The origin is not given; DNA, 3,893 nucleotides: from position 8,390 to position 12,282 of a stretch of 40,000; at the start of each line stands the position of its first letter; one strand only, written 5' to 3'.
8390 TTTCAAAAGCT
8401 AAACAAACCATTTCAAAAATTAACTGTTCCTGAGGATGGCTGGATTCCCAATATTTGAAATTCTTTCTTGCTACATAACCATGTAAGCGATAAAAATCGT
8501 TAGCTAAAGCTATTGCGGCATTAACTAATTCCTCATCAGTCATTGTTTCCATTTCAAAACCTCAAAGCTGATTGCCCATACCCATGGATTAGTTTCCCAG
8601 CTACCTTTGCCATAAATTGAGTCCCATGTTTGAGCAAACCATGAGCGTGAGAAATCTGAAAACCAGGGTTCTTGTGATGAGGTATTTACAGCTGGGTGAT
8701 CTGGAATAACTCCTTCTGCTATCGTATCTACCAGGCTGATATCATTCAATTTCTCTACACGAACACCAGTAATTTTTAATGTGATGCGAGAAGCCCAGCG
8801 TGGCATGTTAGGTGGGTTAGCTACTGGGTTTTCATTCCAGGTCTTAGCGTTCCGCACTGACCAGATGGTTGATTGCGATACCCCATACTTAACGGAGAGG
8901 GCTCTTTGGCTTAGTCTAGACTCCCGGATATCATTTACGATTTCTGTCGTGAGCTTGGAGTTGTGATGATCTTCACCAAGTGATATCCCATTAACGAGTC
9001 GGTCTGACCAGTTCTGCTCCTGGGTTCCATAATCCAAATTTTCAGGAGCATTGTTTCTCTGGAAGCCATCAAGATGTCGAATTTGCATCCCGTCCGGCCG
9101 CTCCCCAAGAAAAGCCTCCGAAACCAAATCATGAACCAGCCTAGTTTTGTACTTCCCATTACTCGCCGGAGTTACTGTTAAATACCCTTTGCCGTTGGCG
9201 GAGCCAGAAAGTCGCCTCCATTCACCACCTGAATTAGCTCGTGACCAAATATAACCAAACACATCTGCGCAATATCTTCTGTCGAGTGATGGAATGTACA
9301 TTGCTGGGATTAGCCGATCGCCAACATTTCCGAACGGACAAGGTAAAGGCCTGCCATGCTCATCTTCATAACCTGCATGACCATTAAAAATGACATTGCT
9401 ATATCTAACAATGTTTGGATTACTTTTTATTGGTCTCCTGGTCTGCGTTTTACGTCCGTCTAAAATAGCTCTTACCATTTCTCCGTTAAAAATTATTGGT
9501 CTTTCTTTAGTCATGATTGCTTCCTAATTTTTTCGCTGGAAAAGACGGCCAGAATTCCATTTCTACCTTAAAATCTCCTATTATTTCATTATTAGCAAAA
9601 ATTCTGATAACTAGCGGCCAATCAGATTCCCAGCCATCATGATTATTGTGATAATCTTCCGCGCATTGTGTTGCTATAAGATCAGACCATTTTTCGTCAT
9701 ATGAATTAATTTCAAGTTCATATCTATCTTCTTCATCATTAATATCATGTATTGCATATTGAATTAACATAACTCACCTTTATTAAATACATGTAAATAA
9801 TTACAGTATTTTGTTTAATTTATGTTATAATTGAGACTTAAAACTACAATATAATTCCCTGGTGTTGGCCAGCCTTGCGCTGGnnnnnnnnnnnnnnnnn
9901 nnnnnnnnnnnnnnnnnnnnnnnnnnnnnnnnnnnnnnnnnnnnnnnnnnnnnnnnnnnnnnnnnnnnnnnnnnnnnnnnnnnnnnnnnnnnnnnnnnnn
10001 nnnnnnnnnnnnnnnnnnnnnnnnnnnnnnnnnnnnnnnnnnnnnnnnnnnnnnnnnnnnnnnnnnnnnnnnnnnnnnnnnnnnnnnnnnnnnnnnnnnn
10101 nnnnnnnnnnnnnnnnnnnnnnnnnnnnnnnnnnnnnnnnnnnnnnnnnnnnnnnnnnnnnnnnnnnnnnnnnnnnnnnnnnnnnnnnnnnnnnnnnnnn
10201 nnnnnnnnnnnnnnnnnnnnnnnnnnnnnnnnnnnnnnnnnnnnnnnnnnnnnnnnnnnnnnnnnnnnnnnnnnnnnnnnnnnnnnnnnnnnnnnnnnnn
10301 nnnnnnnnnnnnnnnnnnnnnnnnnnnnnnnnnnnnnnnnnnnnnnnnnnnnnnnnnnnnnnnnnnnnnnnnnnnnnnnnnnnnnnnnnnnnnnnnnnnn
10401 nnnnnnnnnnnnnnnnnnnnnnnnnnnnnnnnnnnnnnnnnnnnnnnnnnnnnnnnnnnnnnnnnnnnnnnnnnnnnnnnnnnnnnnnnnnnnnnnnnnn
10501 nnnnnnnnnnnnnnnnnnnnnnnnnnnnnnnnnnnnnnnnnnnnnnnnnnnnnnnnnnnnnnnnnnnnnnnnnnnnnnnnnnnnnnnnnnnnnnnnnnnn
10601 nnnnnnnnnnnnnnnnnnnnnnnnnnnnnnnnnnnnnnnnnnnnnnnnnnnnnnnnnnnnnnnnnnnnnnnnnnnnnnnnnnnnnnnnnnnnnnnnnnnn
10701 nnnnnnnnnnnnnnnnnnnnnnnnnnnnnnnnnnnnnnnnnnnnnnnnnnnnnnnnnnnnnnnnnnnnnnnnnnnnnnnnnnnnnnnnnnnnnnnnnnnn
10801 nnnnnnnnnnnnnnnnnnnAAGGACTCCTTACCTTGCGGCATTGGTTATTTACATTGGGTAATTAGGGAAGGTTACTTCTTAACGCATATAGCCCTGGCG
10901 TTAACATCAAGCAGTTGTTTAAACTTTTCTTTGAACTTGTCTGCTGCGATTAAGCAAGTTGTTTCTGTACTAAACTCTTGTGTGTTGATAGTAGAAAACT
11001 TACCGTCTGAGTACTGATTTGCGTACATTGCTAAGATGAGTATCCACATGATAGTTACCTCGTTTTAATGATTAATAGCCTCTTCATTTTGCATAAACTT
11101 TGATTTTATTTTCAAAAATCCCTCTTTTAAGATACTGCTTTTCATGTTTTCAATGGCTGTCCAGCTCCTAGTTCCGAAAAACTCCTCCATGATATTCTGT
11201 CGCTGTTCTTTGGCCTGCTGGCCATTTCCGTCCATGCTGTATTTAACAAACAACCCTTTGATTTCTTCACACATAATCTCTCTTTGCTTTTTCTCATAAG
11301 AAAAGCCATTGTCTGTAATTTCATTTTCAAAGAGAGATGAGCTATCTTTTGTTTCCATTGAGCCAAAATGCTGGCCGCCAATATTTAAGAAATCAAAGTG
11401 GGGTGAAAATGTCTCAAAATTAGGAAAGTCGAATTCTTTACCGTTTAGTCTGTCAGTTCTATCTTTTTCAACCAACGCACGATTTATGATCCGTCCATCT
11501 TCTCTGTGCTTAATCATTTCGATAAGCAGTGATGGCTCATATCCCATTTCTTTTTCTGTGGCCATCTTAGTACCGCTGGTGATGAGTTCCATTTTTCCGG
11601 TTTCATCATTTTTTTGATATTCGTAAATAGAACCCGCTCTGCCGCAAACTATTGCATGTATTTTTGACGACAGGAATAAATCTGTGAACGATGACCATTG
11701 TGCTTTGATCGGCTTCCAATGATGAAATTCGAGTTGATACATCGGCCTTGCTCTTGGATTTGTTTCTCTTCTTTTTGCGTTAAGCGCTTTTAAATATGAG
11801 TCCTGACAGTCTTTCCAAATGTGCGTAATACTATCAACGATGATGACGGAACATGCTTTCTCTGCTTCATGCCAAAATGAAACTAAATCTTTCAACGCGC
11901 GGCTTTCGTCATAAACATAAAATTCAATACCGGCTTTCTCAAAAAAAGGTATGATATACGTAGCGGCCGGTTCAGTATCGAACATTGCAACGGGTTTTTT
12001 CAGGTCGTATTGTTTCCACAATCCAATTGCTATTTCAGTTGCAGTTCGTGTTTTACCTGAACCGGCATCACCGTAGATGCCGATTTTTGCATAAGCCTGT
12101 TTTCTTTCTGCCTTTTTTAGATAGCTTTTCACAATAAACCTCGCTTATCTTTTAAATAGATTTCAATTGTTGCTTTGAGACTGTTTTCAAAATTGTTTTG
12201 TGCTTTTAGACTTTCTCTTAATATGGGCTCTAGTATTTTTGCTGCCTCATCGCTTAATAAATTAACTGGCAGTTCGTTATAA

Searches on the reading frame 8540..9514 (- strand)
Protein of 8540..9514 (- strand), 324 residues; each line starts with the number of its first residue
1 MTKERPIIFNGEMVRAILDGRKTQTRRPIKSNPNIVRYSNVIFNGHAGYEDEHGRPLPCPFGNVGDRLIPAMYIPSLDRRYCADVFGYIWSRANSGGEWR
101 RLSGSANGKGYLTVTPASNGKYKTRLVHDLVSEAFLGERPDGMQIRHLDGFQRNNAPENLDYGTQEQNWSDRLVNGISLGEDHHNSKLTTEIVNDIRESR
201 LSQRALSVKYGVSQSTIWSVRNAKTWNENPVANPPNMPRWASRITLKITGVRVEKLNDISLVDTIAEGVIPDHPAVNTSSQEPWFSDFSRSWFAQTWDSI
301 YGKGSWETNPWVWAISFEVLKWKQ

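Call 64: search_protein_families(library=pfam, proteins=[window:8540-9514:-], max_evalue=0.00001)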
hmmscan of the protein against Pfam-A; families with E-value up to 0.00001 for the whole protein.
window:8540-9514:- (324 aa): 1 family
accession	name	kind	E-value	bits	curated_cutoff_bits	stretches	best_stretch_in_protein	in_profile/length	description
PF13392.12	HNH_3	-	9.5e-10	38.4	24.8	1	125-168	1-44/46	HNH endonuclease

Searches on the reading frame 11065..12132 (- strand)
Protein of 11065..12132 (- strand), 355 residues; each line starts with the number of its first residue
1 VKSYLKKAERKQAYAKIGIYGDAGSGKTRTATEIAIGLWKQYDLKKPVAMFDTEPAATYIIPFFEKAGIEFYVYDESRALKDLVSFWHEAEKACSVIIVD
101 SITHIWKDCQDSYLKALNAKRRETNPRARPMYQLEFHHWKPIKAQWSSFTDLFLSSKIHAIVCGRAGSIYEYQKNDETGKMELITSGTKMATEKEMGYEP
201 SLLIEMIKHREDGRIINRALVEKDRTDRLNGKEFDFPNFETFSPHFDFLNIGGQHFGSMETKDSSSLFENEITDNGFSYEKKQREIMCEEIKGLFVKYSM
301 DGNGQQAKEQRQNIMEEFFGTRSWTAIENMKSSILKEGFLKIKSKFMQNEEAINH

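Call 64: search_protein_families(library=pfam, proteins=[window:11065-12132:-], max_evalue=0.00001)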
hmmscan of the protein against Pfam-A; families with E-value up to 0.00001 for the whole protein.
window:11065-12132:- (355 aa): 1 family
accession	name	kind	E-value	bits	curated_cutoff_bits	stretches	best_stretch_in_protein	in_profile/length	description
PF13479.12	AAA_24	-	1.6e-12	48.1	27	1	15-210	3-172/195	AAA domain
